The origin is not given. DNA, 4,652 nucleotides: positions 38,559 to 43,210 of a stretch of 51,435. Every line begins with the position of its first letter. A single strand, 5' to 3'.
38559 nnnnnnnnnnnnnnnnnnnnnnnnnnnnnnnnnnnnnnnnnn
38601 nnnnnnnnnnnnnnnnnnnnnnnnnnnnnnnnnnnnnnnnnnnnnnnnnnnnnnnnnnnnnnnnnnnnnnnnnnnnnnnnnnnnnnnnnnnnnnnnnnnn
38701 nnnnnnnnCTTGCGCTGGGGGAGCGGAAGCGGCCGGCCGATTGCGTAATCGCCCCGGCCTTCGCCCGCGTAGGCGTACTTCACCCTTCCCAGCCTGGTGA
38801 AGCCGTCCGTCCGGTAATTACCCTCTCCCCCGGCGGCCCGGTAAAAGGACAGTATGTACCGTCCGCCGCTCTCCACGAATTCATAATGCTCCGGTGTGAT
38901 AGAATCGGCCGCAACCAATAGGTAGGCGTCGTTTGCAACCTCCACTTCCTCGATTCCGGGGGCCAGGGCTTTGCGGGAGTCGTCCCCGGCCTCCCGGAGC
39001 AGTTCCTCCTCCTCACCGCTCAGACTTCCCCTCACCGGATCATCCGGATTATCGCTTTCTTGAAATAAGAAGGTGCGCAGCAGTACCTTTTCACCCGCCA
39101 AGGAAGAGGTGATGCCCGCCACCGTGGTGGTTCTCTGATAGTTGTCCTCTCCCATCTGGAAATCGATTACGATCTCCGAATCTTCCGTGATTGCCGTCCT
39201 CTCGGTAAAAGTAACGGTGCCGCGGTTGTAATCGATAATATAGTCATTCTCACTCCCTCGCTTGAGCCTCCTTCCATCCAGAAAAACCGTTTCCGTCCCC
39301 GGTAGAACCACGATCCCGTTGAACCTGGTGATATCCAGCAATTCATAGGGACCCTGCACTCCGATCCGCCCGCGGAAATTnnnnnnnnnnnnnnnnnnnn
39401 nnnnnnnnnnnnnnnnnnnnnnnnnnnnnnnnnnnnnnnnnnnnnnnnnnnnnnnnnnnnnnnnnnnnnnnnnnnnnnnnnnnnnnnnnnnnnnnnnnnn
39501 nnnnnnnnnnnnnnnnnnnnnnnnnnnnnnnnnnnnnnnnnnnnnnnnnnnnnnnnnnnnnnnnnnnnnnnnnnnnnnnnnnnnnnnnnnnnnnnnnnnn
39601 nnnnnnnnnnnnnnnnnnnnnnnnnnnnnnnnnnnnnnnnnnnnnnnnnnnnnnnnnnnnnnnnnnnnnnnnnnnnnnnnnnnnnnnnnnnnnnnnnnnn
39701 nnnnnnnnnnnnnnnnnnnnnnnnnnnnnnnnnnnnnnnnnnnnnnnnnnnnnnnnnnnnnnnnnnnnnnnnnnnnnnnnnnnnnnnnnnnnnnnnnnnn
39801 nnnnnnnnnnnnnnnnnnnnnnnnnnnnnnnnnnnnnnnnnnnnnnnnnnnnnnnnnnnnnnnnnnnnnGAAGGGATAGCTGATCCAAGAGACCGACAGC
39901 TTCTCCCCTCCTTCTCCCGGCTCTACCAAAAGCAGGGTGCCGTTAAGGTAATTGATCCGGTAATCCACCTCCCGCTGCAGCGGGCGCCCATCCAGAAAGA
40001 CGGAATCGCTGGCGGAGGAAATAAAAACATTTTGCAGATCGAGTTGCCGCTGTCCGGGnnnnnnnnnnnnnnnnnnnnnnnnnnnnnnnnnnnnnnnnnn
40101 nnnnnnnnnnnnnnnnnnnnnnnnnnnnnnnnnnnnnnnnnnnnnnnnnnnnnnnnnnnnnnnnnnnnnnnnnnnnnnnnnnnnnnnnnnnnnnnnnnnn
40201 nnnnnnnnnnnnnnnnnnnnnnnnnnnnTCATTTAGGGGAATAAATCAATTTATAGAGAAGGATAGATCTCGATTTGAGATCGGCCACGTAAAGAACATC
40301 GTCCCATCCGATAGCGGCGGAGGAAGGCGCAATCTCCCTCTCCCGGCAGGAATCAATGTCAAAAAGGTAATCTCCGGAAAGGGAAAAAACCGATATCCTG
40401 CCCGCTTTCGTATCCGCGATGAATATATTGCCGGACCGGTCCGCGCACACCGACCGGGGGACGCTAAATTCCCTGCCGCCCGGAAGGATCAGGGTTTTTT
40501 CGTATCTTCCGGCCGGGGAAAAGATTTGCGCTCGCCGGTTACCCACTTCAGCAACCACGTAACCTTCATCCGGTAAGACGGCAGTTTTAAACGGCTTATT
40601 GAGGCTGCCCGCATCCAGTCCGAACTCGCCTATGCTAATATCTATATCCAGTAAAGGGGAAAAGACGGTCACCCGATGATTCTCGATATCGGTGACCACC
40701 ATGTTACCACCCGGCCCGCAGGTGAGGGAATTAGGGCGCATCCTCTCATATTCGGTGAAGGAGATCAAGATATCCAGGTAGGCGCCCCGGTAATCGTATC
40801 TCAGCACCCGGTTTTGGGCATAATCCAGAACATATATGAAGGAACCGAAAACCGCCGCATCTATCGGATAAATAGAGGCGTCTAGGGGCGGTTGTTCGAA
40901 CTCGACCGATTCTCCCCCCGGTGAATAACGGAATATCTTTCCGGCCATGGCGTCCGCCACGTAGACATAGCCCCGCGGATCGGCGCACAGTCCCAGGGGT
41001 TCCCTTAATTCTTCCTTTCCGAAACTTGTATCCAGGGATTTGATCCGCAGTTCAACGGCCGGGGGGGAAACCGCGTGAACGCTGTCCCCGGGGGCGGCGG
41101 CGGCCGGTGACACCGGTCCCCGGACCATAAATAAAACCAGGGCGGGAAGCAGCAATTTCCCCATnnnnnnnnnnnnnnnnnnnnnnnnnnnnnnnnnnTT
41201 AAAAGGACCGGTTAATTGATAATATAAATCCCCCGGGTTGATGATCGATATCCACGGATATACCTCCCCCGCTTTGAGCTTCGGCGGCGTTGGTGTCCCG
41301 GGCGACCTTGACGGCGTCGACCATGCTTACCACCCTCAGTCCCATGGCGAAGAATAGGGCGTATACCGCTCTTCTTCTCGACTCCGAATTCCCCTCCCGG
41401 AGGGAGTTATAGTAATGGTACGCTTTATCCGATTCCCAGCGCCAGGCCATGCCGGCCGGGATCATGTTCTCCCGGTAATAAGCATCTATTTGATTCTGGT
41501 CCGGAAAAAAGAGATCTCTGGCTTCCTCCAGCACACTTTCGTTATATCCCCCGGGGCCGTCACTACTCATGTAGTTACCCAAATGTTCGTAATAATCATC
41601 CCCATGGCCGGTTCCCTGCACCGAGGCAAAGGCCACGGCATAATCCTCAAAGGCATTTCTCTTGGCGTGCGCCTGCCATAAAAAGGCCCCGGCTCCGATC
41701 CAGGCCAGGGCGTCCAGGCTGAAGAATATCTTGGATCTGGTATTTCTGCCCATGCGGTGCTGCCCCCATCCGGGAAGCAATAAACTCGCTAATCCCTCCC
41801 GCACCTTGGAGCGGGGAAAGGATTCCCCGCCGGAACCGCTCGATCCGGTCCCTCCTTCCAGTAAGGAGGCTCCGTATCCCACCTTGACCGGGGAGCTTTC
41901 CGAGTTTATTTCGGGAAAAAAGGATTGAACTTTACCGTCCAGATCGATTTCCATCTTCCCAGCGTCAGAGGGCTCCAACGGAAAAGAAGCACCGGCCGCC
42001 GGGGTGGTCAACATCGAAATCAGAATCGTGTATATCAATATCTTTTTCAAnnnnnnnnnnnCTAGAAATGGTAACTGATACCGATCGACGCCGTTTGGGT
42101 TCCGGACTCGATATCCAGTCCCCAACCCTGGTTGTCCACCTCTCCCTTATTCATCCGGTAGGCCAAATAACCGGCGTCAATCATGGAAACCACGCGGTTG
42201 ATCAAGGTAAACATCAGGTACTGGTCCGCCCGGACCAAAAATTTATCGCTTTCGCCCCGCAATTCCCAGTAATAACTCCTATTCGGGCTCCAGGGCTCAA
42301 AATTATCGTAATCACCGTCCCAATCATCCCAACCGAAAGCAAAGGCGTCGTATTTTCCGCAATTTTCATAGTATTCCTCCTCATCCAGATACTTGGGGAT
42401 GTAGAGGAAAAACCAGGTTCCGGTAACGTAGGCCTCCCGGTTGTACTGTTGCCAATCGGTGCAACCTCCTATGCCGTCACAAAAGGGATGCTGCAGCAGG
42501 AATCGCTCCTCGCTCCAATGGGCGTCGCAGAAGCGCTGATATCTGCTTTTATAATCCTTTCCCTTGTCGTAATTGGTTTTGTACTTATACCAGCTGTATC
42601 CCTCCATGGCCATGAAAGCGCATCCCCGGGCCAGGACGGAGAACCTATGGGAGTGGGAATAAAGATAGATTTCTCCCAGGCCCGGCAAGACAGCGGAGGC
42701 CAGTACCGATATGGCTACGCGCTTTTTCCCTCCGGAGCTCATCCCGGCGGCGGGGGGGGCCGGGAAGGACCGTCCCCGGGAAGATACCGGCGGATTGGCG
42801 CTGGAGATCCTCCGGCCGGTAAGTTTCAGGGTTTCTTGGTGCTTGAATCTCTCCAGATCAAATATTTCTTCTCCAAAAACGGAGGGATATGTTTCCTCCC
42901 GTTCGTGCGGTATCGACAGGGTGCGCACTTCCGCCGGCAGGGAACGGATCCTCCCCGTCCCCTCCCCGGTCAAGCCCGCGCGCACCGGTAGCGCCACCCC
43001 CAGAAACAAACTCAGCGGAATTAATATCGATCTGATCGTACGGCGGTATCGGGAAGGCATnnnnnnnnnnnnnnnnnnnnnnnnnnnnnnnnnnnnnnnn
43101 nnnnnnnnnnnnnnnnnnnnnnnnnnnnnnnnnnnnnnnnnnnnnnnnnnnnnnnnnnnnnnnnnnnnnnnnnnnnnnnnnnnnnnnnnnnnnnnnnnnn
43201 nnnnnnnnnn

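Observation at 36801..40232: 1143-aa outer-membrane protein with an internal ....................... repeat: possible half-size SprA-type translocon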

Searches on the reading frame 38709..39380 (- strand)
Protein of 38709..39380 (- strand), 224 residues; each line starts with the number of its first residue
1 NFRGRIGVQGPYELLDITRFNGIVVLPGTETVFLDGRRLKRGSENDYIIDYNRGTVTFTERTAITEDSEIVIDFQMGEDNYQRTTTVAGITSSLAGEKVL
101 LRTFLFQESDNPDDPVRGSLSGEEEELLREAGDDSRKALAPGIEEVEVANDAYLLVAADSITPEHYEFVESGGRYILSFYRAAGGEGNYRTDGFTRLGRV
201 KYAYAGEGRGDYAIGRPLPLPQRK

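Call 101: predict_structure(alignment_id=A5)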
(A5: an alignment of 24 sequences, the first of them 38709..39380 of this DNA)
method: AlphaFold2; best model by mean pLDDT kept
length: 224 residues; sequences in the alignment: 24
mean_pLDDT: 76.9   pTM: 0.52
mean pLDDT of the five models: 76.9, 72.0, 70.5, 68.6, 66.2
residues with pLDDT >= 90: 83; 70-90: 72; 50-70: 28; < 50: 41
segments of 3 or more residues with pLDDT < 50: 1-6, 80-93, 99-116
pLDDT, mean of each block of 10 residues (from residue 1): 48 64 70 89 89 83 83 69 39 51 39 53 90 89 95 97 97 96 93 84 96 90 48
secondary structure, 60 per line:
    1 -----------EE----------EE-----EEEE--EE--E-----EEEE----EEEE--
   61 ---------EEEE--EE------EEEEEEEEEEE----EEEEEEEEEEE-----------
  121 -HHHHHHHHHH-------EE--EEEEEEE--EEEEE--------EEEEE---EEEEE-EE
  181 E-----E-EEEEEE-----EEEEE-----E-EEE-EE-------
elements in order: E31-34 E47-50 E55-58 E70-73 E84-94 E99-109 H122-131 E143-149 E152-156 E165-169 E173-177 E179-181 E189-194 E200-204 E212-214
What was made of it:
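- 38718..39038 (-): Insert 3 (aa 399-505): one helix plus a small beta domain between barrel strands. The isolated sub-model has pLDDT above 90 for this part (call 101).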

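Call 103: fold_search(model_id=the predicted structure, library=pdb)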
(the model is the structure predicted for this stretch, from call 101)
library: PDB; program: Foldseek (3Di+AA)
matches with E <= 10: 77; with E <= 0.001: 0
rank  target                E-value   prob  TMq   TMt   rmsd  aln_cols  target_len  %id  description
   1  5un2                  5.1e-01  0.04  0.12  0.09  36.0       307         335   11  Crystal Structure of Mouse Cadherin-23 EC19-21 with non-syndromic deafness (DFNB12) associated mutation R2029W (released 2018-02-07)
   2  3k5r_A                5.4e-01  0.08  0.16  0.16  19.9       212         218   12  Crystal Structure of mouse T-cadherin EC1 EC2 (released 2010-03-02)
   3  7kq7_B                9.2e-01  0.03  0.14  0.15  22.7       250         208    9  Crystal structure of IL21R in complex with an antibody Fab fragment (released 2021-04-07)
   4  5ulu                  9.7e-01  0.01  0.08  0.07  33.6       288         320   11  Crystal Structure of Mouse Cadherin-23 EC19-21 (S2087P) with non-syndromic deafness (DFNB12) associated mutation D2148N (released 2018-01-31)
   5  9uvm                  1.3e+00  0.06  0.19  0.12  18.6       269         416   11  The SeMet pili protein of Streptococcus Sanguinis (released 2026-01-21)
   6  7zyf_B                1.6e+00  0.06  0.17  0.06  22.3       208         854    8  Insulin regulated aminopeptidase (IRAP) in complex with a nanomolar alpha hydroxy beta amino acid based inhibitor. (released 2022-07-20)
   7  2yd0_A                1.6e+00  0.06  0.17  0.06  20.2       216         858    9  Crystal structure of the soluble domain of human endoplasmic reticulum aminopeptidase 1 ERAP1 (released 2011-04-13)
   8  5tfk                  1.6e+00  0.02  0.11  0.08  35.6       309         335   12  Crystal Structure of Mouse Cadherin-23 EC19-21 WT (released 2017-12-27)
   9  8cgp_B                1.7e+00  0.05  0.16  0.05  22.4       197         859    6  Insulin regulated aminopeptidase (IRAP) in complex with an allosteric aryl sulfonamide inhibitor (released 2024-01-31)
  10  5y9h_C                1.7e+00  0.03  0.14  0.09  19.5       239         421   11  Crystal structure of SafDAA-dsc complex (released 2017-11-15)
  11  5cf3                  2.0e+00  0.02  0.12  0.09  18.4       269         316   12  Crystal structures of Bbp from Staphylococcus aureus (released 2015-09-23)
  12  6xpr_E                2.2e+00  0.05  0.17  0.17  17.3       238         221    9  Human antibody D2 H1-1/H3-1 H3 in complex with the influenza hemagglutinin head domain of A/Texas/50/2012(H3N2) (released 2021-05-19)
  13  9ukm_A                2.4e+00  0.06  0.12  0.06  28.5       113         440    7  Cryo-EM structure of bacteriophage P1 head (released 2025-10-22)
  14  2y23                  2.5e+00  0.06  0.18  0.14  17.9       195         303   13  CRYSTAL STRUCTURE OF THE MYOMESIN DOMAINS MY9-MY11 (released 2011-12-21)
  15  2x9y                  2.5e+00  0.06  0.20  0.12  16.3       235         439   11  STRUCTURE OF THE PILUS BACKBONE (RRGB) FROM STREPTOCOCCUS PNEUMONIAE (released 2010-06-30)
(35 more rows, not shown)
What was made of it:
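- The isolated cap-region model finds nothing (call 103).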

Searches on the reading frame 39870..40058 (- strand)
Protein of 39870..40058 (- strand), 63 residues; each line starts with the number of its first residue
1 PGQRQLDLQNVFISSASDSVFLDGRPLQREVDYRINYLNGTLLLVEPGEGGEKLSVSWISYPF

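Call 71: search_solved_structures(query=A2, max_evalue=10, show_alignments=5)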
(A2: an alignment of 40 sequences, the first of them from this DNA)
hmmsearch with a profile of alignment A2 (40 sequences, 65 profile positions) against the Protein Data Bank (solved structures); distinct sequences matched with E-value up to 10: 18.
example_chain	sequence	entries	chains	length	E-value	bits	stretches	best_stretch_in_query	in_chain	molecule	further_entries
6h3j_A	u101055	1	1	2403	3.9e-06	29.5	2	16-52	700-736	Protein involved in gliding motility SprA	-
6h3i_A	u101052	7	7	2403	3.9e-06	29.5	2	16-52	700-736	Protein involved in gliding motility SprA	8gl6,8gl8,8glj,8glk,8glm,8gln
7woi_A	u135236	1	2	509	9.2e-06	28.3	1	15-62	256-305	Spa2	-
4jiw_D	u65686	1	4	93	0.0005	22.7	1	10-32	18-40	Putative uncharacterized protein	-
6gf2_A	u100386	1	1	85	0.0078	18.9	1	11-45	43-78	Ubiquitin D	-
7pyv_C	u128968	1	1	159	0.021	17.5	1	11-42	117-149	UBD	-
9ykv_C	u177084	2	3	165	0.022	17.4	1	11-42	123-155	Ubiquitin D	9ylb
8peq_J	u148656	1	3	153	0.035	16.8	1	14-38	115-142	Affilin variant Af2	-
1yul_A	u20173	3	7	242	0.19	14.5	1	14-38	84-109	Probable nicotinate-nucleotide adenylyltransferase | 'Probable nicotinate-nucleotide adenylyltransferase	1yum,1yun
2h3x_C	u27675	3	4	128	0.29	13.9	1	15-35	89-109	Azurin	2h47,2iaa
3zmn_A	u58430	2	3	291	0.31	13.8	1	35-60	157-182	VP17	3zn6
4jiv_D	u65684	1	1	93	0.36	13.6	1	12-30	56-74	Putative uncharacterized protein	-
9e8o_g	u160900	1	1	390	0.44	13.3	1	12-36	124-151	FAT10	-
5o6t_C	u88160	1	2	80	0.62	12.8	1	13-39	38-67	Polyubiquitin-B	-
8wql_OD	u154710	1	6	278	0.68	12.7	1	22-46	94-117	Photosystem II extrinsic protein O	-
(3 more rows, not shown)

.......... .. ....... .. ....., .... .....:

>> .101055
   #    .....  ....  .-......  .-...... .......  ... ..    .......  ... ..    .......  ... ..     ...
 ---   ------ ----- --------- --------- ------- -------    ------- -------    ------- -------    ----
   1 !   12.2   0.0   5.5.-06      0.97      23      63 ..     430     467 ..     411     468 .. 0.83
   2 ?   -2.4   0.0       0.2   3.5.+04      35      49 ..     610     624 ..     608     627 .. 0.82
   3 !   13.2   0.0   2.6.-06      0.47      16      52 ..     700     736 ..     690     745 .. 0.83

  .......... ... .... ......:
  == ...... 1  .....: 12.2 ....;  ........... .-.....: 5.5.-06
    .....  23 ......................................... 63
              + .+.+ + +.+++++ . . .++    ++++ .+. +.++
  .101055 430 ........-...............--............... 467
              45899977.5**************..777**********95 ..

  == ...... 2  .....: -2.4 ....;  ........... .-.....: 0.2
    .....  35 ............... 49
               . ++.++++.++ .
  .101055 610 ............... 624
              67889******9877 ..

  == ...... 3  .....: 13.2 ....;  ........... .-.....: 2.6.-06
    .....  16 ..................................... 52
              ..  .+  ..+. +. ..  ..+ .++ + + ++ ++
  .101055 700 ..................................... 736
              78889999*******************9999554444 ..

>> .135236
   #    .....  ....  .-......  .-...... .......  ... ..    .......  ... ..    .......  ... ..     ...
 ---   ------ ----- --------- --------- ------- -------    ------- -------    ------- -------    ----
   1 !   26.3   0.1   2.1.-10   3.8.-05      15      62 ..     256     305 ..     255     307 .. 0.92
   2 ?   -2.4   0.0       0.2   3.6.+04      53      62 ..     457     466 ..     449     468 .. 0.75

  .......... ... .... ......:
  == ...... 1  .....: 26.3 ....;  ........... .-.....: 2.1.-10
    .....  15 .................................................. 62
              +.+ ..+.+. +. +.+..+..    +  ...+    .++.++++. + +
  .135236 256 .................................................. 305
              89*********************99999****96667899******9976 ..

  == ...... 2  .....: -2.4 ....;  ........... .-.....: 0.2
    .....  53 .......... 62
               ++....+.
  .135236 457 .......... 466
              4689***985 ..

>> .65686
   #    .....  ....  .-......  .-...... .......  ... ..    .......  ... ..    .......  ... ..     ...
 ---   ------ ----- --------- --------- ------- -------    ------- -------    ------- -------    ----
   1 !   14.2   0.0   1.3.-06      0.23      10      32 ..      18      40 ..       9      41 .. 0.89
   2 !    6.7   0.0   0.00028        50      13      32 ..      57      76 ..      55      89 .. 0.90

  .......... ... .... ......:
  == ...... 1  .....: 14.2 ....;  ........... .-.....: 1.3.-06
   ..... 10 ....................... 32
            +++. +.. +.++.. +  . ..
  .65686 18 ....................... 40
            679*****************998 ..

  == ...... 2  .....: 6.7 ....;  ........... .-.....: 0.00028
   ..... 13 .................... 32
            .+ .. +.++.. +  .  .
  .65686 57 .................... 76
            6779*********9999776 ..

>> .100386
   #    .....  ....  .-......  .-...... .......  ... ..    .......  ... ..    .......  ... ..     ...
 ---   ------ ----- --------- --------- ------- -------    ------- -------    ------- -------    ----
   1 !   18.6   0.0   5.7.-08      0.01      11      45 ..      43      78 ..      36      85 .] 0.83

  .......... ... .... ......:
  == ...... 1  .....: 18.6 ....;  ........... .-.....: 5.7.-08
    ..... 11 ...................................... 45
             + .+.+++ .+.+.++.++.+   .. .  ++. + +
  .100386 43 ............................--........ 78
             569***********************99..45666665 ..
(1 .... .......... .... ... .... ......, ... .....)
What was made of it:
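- On SprA/Sov: SprA is 2403 aa (call 71). The module profile finds SprA 430-467 and 700-736 at E 3.9e-6, the top PDB hit (call 71).
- Checked: SprA is 2403 aa in the PDB entry (call 71).
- Both proteins carry the module twice at similar spacing (call 71).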

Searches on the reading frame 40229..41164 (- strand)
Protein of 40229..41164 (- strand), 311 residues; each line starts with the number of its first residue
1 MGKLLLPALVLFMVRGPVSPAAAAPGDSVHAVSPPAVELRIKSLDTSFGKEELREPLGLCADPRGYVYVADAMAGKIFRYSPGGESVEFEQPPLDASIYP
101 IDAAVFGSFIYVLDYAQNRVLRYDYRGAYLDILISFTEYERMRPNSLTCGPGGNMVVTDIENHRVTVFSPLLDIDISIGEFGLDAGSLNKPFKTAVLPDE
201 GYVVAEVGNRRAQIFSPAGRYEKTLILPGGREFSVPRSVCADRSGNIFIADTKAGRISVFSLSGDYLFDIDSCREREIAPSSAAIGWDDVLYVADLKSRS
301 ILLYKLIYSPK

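Call 5: search_protein_families(library=pfam, proteins=[window:40229-41164:-], max_evalue=0.01)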
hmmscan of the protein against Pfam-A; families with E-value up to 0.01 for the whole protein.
window:40229-41164:- (311 aa): 4 families
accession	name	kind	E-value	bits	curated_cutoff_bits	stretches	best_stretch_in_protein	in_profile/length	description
PF01436.27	NHL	-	1e-20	73.1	20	1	233-260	1-28/28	NHL repeat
PF08450.18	SGL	-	1.1e-09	38.7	26.3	0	50-88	181-218/246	SMP-30/Gluconolactonase/LRE-like region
PF24684.1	Vgb_lyase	-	2.9e-06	26.8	50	1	55-158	182-281/290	Virginiamycin B lyase family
PF25021.1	TEN_NHL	-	0.0075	15.7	27.1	0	279-297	331-349/357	Teneurin NHL domain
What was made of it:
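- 40229..41164 (-): NHL-repeat six-blade beta-propeller with a signal peptide. Its stop overlaps the target's start (ATGA). Pfam NHL, E 1e-20 (call 5).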

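Call 6: search_protein_families(library=ncbifam, proteins=[window:40229-41164:-], max_evalue=0.01)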
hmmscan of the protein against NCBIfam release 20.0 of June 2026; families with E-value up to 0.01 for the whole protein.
window:40229-41164:- (311 aa): 2 families
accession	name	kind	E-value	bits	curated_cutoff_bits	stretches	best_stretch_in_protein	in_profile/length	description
NF035926.1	scyF_NHL_VPEP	equivalog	6.6e-21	74.9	350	2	110-268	116-281/376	scytonemin biosynthesis PEP-CTERM protein ScyF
NF033206.1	ScyE_fam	subfamily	2.6e-05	23.9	80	0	51-76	5-30/333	ScyD/ScyE family protein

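Call 86: search_solved_structures(query=window:40229-41164:-, max_evalue=1, show_alignments=0)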
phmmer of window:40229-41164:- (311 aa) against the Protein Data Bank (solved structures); distinct sequences matched with E-value up to 1: 59.
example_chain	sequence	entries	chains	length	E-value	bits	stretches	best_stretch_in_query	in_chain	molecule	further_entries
9jur_A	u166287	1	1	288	3.2e-28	102.1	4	143-259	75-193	E3 ubiquitin-protein ligase TRIM71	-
7qrx_A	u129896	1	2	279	3.4e-28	102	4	143-259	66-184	E3 ubiquitin-protein ligase TRIM71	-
6fpt_A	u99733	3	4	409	2e-27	99.5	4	143-259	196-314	E3 ubiquitin-protein ligase TRIM71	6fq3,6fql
6d69_A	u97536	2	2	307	3e-25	92.4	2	144-275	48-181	NHL Repeat Region of D. melanogaster Thin | Thin, isoform D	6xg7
8j72_A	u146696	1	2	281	6.8e-24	87.9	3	143-259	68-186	E3 ubiquitin-protein ligase TRIM71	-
7qrw_A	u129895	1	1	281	2.4e-21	79.5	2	147-264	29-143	Isoform 4 of Tripartite motif-containing protein 3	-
7b96_A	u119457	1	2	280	1.5e-19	73.7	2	148-304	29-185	Isoform 2 of Tripartite motif-containing protein 2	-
7qrv_A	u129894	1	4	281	1.5e-19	73.6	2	148-304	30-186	Tripartite motif-containing protein 2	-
7b2r_A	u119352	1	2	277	4.1e-19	72.2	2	148-303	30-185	Tripartite motif-containing protein 2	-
3wwa_A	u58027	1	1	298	1.1e-13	54.4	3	53-167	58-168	Pizza7H protein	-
3ww9_A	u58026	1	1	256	2.9e-11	46.4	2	53-166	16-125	pizza6 protein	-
7nyq_A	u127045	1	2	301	5.7e-11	45.5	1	143-304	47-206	Meiotic P26, isoform C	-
4zlr_A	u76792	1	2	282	1.1e-10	44.5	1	142-274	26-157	Brain tumor protein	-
1q7f_A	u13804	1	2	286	1.1e-10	44.5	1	142-274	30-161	brain tumor CG10719-PA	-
5ex7_A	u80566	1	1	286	1.2e-10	44.4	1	142-274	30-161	Brain tumor protein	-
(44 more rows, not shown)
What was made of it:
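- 40229..41164 (-): PDB NHL propellers, E 3e-28 (call 86).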

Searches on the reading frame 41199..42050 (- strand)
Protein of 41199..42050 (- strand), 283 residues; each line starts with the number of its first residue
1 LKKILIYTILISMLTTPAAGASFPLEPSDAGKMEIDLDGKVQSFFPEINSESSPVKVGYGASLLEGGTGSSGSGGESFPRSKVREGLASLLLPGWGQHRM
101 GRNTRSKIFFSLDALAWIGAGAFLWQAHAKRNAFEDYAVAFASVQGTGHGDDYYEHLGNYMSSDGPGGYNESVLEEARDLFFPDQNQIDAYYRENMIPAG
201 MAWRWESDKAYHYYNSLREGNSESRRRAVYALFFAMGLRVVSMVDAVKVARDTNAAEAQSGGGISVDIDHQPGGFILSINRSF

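Call 5: search_protein_families(library=pfam, proteins=[window:41199-42050:-], max_evalue=0.01)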
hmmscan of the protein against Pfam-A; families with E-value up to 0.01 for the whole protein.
window:41199-42050:- (283 aa): 1 family
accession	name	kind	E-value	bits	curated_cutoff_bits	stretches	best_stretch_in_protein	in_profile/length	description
PF18935.5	DUF5683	-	0.005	17.3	26.7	0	87-247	10-110/151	Family of unknown function (DUF5683)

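Call 6: search_protein_families(library=ncbifam, proteins=[window:41199-42050:-], max_evalue=0.01)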
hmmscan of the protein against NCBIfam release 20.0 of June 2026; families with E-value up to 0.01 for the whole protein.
window:41199-42050:- (283 aa): 0 families

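Call 93: search_protein_families(library=pfam, alignment_id=A4, max_evalue=0.1)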
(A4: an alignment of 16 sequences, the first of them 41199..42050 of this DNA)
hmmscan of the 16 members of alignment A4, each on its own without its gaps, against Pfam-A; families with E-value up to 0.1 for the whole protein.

A. member 1, window:41199-42050:- (283 aa): 1 family
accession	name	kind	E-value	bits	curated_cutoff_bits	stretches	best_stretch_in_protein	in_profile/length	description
PF18935.5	DUF5683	-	0.005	17.3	26.7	1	87-247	10-110/151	Family of unknown function (DUF5683)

B. families by the number of members that match (of 16 scanned): 2 families
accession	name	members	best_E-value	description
PF18935.5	DUF5683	10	0.00017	Family of unknown function (DUF5683)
PF20382.3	DUF6677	3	0.026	Family of unknown function (DUF6677)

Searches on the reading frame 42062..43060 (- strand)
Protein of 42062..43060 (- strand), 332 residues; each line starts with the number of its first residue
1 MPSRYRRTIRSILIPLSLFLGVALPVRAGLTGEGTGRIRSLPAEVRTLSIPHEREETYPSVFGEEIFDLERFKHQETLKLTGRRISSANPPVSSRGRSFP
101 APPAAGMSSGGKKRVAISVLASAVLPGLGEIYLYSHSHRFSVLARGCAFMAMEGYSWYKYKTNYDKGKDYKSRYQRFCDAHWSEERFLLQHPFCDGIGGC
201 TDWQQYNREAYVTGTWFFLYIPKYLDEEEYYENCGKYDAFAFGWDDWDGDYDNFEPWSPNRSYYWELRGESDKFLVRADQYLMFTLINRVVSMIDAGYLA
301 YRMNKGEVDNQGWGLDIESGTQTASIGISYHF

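Call 5: search_protein_families(library=pfam, proteins=[window:42062-43060:-], max_evalue=0.01)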
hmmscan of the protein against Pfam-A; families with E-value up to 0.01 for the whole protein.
window:42062-43060:- (332 aa): 0 families

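Call 6: search_protein_families(library=ncbifam, proteins=[window:42062-43060:-], max_evalue=0.01)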
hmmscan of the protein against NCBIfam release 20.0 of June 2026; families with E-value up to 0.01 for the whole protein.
window:42062-43060:- (332 aa): 0 families

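Call 92: search_protein_families(library=pfam, alignment_id=A3, max_evalue=0.1)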
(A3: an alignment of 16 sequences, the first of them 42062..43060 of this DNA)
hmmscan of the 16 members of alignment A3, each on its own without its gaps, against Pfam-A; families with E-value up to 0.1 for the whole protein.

A. member 1, window:42062-43060:- (332 aa): 0 families

B. families by the number of members that match (of 16 scanned): 2 families
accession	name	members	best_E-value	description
PF18935.5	DUF5683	2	2.9e-05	Family of unknown function (DUF5683)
PF16833.10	EKLF_TAD2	1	0.076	Erythroid krueppel-like transcription factor, transactivation 2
